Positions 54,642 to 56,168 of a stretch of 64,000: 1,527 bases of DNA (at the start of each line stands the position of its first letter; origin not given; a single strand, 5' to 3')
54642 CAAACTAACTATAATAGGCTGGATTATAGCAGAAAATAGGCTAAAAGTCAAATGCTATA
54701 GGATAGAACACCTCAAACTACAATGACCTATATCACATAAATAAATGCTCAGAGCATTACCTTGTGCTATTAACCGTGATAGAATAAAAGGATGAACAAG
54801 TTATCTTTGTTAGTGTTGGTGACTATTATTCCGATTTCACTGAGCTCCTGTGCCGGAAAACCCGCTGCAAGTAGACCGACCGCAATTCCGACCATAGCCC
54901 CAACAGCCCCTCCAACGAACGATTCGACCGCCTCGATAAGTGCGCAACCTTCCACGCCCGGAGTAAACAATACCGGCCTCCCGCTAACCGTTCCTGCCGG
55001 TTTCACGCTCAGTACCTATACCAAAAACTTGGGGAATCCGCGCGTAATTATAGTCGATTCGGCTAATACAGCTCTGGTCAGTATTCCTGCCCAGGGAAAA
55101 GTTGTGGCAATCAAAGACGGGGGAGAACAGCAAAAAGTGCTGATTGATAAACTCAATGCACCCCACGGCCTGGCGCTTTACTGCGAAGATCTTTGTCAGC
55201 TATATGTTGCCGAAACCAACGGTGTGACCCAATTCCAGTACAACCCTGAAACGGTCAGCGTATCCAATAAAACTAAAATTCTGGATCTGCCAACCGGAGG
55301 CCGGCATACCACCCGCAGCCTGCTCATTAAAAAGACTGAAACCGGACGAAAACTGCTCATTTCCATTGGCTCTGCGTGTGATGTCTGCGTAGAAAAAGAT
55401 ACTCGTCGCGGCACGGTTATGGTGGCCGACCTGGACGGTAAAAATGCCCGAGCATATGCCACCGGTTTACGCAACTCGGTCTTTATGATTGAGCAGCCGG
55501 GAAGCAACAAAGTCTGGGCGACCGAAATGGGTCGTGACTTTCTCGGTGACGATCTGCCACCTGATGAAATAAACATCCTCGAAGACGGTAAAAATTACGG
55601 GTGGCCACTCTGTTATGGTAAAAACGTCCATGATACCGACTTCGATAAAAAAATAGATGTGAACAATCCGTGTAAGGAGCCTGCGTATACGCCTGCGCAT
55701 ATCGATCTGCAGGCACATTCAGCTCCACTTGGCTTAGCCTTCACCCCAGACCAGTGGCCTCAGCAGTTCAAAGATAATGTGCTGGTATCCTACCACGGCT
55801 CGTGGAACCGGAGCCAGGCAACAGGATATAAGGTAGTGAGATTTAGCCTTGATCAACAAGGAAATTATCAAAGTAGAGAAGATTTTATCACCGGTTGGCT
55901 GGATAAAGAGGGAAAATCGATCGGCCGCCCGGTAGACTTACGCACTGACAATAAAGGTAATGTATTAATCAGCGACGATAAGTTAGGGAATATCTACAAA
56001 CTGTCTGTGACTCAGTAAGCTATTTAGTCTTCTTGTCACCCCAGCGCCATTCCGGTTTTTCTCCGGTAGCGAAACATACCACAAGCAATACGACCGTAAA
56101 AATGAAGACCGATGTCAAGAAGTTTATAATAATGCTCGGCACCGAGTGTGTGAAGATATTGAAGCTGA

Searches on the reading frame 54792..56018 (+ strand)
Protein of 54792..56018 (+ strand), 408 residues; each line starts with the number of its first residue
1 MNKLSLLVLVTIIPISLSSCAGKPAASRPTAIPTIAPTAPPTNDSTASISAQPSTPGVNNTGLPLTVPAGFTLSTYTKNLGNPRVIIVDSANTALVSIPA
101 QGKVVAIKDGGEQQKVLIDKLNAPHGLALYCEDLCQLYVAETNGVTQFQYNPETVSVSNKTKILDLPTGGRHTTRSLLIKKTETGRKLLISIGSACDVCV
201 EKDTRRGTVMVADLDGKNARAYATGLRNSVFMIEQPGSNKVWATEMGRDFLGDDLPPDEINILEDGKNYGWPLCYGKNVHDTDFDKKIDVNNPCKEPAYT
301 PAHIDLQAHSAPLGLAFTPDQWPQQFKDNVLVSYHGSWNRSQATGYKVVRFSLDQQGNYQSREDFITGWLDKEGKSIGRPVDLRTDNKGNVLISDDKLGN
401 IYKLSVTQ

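Call 9: search_protein_families(library=pfam, proteins=[window:54792-56018:+], max_evalue=0.01)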
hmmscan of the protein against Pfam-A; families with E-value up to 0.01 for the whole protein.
window:54792-56018:+ (408 aa): 2 families
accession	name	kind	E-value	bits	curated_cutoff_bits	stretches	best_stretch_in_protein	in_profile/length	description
PF07995.17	GSDH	-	4.3e-13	49.7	25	1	214-400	168-329/332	Glucose / Sorbosone dehydrogenase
PF22807.2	TrAA12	-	3.2e-08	32.8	30.9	1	80-403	4-377/463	TrAA12-like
